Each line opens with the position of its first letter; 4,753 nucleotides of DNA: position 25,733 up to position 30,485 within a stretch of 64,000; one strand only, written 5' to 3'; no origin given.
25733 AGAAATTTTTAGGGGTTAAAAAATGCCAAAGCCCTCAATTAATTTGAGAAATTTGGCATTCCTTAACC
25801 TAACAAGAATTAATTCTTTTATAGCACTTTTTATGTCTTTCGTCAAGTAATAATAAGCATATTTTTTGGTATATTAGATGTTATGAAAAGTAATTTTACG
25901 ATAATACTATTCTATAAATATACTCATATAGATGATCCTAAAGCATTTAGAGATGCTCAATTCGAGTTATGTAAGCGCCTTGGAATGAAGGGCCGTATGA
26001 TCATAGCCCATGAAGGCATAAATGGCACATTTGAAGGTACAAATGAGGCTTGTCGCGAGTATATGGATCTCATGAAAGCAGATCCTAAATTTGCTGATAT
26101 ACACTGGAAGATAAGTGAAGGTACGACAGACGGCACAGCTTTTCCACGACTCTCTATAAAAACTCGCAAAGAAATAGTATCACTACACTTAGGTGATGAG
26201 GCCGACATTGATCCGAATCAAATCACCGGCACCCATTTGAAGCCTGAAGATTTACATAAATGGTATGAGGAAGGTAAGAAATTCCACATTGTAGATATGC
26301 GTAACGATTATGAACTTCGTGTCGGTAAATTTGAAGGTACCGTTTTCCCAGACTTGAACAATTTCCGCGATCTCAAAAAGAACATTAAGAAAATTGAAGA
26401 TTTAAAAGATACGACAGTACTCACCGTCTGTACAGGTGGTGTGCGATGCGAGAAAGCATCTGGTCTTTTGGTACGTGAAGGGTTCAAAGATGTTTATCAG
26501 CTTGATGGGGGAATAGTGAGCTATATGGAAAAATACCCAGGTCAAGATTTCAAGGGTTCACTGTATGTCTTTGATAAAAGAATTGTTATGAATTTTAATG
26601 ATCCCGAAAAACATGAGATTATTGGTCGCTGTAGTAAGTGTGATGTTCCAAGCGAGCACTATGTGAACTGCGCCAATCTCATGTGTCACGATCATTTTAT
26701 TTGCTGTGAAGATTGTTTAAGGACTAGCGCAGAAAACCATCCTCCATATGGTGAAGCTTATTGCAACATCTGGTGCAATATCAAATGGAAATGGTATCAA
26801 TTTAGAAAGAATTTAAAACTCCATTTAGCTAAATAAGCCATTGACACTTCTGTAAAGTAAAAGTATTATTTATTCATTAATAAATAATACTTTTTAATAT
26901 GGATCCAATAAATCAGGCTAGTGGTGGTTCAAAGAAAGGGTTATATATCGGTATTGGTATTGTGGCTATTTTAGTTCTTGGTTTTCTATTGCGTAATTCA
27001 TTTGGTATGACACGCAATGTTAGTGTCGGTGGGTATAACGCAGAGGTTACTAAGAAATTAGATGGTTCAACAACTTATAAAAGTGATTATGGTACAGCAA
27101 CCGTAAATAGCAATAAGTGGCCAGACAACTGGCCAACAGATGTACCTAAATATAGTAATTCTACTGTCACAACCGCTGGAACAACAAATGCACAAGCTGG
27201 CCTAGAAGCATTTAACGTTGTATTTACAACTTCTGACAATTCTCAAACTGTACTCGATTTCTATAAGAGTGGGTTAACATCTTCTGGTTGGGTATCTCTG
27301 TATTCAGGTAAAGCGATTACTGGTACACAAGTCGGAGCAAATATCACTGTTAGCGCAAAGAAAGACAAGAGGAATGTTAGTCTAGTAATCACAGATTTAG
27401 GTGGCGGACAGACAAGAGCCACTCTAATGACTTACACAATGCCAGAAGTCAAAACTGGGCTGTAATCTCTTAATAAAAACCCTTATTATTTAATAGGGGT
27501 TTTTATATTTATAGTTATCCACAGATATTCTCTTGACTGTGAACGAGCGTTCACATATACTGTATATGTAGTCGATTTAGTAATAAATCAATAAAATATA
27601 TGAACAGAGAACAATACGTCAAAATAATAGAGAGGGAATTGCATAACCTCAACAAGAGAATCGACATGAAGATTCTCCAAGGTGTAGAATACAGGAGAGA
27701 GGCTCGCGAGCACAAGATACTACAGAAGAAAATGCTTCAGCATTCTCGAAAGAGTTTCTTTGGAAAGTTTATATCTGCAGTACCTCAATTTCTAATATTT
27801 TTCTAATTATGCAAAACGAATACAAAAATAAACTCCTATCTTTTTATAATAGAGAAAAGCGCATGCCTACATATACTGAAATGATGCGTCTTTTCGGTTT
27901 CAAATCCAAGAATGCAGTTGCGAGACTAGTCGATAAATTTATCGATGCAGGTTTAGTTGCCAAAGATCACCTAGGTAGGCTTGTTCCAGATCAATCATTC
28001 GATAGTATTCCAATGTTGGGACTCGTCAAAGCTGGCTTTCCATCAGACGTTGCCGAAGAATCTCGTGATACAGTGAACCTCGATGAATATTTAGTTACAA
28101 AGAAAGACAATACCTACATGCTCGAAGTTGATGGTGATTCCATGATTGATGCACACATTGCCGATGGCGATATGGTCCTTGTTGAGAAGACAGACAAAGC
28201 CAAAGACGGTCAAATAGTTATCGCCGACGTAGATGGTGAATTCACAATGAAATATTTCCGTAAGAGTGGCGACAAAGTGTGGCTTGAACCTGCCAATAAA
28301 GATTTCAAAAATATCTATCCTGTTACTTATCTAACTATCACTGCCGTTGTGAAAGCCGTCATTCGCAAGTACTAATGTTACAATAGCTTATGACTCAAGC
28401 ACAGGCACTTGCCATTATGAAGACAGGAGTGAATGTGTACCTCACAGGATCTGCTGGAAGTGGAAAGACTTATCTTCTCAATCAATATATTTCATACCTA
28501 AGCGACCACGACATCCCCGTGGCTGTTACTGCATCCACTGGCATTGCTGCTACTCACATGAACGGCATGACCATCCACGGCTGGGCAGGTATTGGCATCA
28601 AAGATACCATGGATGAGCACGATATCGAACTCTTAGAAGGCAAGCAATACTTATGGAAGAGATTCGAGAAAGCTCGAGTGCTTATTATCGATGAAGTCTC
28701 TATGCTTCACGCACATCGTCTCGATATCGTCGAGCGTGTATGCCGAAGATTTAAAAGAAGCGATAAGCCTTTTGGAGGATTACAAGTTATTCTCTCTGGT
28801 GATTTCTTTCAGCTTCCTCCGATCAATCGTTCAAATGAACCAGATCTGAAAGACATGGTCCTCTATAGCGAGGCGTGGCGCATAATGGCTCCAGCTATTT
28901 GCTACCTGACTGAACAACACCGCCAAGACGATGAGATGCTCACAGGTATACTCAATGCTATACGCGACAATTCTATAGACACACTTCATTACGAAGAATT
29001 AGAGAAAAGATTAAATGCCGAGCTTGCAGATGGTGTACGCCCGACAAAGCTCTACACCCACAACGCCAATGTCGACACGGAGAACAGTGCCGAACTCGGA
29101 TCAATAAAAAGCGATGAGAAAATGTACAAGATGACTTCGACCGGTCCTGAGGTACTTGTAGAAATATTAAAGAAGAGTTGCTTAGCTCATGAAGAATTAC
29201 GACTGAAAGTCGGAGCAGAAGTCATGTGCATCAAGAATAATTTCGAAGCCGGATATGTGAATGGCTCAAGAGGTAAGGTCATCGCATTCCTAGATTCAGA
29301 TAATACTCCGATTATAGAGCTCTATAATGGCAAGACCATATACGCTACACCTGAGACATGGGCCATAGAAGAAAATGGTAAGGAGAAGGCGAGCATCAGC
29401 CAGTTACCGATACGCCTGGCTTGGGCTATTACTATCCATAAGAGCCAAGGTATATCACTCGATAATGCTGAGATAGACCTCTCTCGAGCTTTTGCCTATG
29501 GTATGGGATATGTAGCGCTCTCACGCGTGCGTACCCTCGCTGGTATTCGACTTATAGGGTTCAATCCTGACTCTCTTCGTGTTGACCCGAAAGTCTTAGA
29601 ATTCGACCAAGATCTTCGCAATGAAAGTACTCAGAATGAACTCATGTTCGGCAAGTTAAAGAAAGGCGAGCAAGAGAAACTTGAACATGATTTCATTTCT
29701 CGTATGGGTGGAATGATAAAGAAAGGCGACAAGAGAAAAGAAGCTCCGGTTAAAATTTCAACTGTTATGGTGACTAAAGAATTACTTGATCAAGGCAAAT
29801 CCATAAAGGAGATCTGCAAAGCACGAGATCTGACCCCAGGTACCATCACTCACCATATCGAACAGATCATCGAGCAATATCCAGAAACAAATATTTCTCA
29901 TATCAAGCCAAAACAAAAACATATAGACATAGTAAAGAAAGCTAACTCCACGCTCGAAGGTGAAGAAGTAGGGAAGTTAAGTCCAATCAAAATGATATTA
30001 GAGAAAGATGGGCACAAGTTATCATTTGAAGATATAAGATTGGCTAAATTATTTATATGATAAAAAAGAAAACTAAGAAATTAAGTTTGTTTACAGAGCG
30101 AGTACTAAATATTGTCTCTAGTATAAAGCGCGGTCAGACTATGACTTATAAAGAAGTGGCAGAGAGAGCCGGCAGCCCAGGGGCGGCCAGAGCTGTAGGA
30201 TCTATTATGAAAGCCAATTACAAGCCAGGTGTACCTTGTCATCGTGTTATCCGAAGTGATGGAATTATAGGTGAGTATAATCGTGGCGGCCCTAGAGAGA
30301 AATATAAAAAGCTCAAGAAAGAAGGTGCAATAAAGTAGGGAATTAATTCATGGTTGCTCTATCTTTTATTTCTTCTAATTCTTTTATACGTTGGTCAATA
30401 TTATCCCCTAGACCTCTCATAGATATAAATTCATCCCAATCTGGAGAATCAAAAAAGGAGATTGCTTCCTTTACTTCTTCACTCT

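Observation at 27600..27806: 68-aa ORF immediately upstream of lexA with hydrophobic C-tail: candidate SOS-induced small membrane effector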

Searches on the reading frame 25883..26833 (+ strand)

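Call 3: search_protein_families(library=pfam, proteins=[window:25883-26833:+], max_evalue=1)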
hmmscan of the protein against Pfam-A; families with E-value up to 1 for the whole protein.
window:25883-26833:+ (317 aa): 4 families
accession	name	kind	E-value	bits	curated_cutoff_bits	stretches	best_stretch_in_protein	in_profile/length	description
PF17773.7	UPF0176_N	-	1.3e-26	93.2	26.2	1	6-98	2-92/92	UPF0176 acylphosphatase like domain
PF12368.13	Rhodanese_C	-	1.8e-16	60.6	26.9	1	224-283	1-58/66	Rhodanase C-terminal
PF00581.25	Rhodanese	-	5.2e-10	40.1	22.2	1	121-216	2-101/102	Rhodanese-like domain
PF25021.1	TEN_NHL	-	0.13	11.6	27.1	1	225-260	213-249/357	Teneurin NHL domain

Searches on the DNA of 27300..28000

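Call 60: search_rna_families(source=window, start=27300, end=28000, threshold=evalue, max_evalue=1)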
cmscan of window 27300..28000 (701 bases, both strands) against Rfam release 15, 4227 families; matches with E-value up to 1: 3.
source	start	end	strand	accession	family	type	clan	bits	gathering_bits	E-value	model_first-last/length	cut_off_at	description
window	27465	27504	+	RF02438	SpF51_sRNA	Gene; sRNA;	-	21.9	50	0.19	1-45/45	no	Streptococcus sRNA SpF51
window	27466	27504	+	RF02701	PsrR1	Gene; sRNA;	-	19.2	42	0.55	43-79/79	no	Photosynthesis regulatory RNA1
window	27427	27504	+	RF01822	RsaJ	Gene; sRNA;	-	17.7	100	0.088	1-287/287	no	RNA Staph. aureus A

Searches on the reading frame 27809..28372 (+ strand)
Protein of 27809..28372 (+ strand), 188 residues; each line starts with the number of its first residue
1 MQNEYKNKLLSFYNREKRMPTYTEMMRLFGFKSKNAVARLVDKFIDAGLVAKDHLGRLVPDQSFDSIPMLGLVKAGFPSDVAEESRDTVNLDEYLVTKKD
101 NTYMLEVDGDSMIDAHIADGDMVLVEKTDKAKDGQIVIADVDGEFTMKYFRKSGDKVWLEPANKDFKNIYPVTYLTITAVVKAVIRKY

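Call 3: search_protein_families(library=pfam, proteins=[window:27809-28372:+], max_evalue=1)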
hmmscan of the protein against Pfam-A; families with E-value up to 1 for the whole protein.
window:27809-28372:+ (188 aa): 2 families
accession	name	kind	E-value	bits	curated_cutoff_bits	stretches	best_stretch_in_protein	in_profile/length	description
PF00717.28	Peptidase_S24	-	2.2e-29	102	23.3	1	68-170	1-102/116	Peptidase S24-like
PF01726.22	LexA_DNA_bind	-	0.12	12.6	23.7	1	19-39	25-45/65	LexA DNA binding domain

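Call 5: search_protein_families(library=ncbifam, proteins=[window:27809-28372:+], max_evalue=1)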
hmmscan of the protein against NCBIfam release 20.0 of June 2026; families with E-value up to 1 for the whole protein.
window:27809-28372:+ (188 aa): 5 families
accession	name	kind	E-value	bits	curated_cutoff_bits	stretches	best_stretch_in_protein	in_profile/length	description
TIGR00498.1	lexA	equivalog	4.1e-37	127.8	110.95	1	14-187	20-201/203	transcriptional repressor LexA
NF007621.2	PRK10276.1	subfamily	3.4e-30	104.4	110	1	74-186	1-115/115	translesion error-prone DNA polymerase V autoproteolytic subunit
NF051876.1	transXXX_HumD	equivalog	4.8e-10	39.5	120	1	76-165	2-90/129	HumD family translesion DNA polymerase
NF041423.1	MobC_subf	subfamily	0.00092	18.6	200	1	3-56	15-67/240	MobC family replication-relaxation protein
TIGR02036.1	dsdC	equivalog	0.13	11.3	352.4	1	139-178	92-130/302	DNA-binding transcriptional regulator DsdC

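Call 63: find_homologous_proteins(query=window:27809-28372:+, max_evalue=1e-10)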
Query window:27809-28372:+ (188 aa): 3549 proteins with E <= 1e-10 among 3781 candidates; the best 120 are listed.
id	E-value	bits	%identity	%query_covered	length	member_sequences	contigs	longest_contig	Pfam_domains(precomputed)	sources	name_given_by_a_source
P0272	1.2e-118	411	100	100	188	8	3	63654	PF00717.29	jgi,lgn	jgi:repressor LexA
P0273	3.6e-114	397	96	100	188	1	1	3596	PF00717.29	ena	-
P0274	1.2e-113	395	95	100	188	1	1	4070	PF00717.29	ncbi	-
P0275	4.2e-112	390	93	100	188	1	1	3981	PF00717.29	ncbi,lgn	-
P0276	1.8e-111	388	94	100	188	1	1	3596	PF00717.29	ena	-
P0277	7.9e-111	386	93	100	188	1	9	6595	PF00717.29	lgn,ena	-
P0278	1.3e-109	382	91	100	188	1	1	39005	PF00717.29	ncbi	-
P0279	2.0e-109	381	91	100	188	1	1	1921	PF00717.29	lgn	-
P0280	9.0e-109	379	92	100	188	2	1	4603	PF00717.29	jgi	jgi:repressor LexA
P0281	3.9e-108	377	91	100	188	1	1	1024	PF00717.29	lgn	-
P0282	4.6e-108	377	90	100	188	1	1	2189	PF00717.29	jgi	jgi:SOS regulatory protein LexA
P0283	5.9e-107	373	91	100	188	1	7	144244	PF00717.29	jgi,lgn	jgi:repressor LexA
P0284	1.2e-106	372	90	99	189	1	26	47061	PF00717.29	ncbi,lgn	-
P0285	4.4e-106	370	89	100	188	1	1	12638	PF00717.29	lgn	-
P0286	8.3e-106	369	88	100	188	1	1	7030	PF00717.29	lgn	-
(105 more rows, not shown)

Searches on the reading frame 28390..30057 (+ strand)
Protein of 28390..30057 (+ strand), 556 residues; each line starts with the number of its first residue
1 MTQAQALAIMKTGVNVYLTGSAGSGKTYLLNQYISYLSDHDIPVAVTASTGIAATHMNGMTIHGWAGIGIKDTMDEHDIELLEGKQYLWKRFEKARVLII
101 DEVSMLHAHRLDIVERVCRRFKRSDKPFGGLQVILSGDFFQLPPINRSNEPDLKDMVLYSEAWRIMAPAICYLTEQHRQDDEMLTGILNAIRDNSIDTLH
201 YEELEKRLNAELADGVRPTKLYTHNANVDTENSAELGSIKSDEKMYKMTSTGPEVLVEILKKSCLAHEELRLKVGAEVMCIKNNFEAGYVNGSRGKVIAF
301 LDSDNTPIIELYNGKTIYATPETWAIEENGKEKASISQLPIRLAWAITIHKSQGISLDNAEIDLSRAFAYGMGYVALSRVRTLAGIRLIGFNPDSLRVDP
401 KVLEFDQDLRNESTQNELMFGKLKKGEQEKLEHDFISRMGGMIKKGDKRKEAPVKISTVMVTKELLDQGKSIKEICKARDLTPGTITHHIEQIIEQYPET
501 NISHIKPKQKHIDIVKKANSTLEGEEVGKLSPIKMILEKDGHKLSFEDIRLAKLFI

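Call 3: search_protein_families(library=pfam, proteins=[window:28390-30057:+], max_evalue=1)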
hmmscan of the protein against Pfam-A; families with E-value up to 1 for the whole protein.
window:28390-30057:+ (556 aa): 32 families (the best 25 are shown)
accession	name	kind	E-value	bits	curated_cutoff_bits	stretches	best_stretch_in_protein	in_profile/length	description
PF05970.20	PIF1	-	3.5e-36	125.3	25.9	1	8-182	17-192/223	PIF1-like helicase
PF13604.12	AAA_30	-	1.7e-14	54.5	27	1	3-199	6-177/191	AAA domain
PF13245.12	AAA_19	-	2e-13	51.1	25.1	1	4-145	2-132/134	AAA domain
PF14493.12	HTH_40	-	1.9e-12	47.7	27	1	458-552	1-88/89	Helix-turn-helix domain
PF21530.3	Pif1_2B_dom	-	1.4e-10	41.1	23.9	1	258-300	4-47/47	DNA helicase Pif1, 2B domain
PF13401.12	AAA_22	-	5.5e-06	27.2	27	1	16-137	8-122/130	AAA domain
PF02689.20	Herpes_Helicase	-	0.00014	20.4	27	1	345-393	731-780/808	Helicase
PF01443.25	Viral_helicase1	-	0.0011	19.3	21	1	19-155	4-110/228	Viral superfamily 1 RNA helicase core domain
PF00437.27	T2SSE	-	0.0025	17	24.9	1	8-70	137-200/370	Type II/IV secretion system protein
PF07693.20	KAP_NTPase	-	0.0041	16.9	20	1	10-54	17-48/293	KAP family P-loop domain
PF13191.12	AAA_16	-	0.0042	18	32.6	1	14-43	25-54/167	AAA ATPase domain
PF00270.35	DEAD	-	0.0063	16.7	26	0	3-30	4-31/167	DEAD/DEAH box helicase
PF01637.24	ATPase_2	-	0.0073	16.6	33.2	1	10-60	17-68/225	ATPase domain predominantly from Archaea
PF07728.20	AAA_5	-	0.0082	16.6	22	1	15-114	1-86/139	AAA domain (dynein-related subfamily)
PF25199.1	nSTAND_NTPase5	-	0.0095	16.2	34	1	15-42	43-71/145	Novel STAND NTPase 5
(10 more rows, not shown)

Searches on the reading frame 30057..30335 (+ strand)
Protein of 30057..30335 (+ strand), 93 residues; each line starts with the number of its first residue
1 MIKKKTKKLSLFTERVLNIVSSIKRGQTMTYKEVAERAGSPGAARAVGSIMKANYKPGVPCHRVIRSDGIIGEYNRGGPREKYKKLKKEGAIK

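Call 3: search_protein_families(library=pfam, proteins=[window:30057-30335:+], max_evalue=1)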
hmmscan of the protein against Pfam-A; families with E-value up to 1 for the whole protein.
window:30057-30335:+ (93 aa): 3 families
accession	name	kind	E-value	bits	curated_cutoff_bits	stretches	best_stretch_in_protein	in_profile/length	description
PF01035.26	DNA_binding_1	-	7.7e-27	93.4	27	1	12-91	2-81/81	6-O-methylguanine DNA methyltransferase, DNA binding domain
PF02319.26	E2F_TDP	-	0.17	12.1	25.7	1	6-37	2-32/65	E2F/DP family winged-helix DNA-binding domain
PF14723.11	SSFA2_C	-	0.28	11.5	25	1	4-36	106-138/176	Sperm-specific antigen 2 C-terminus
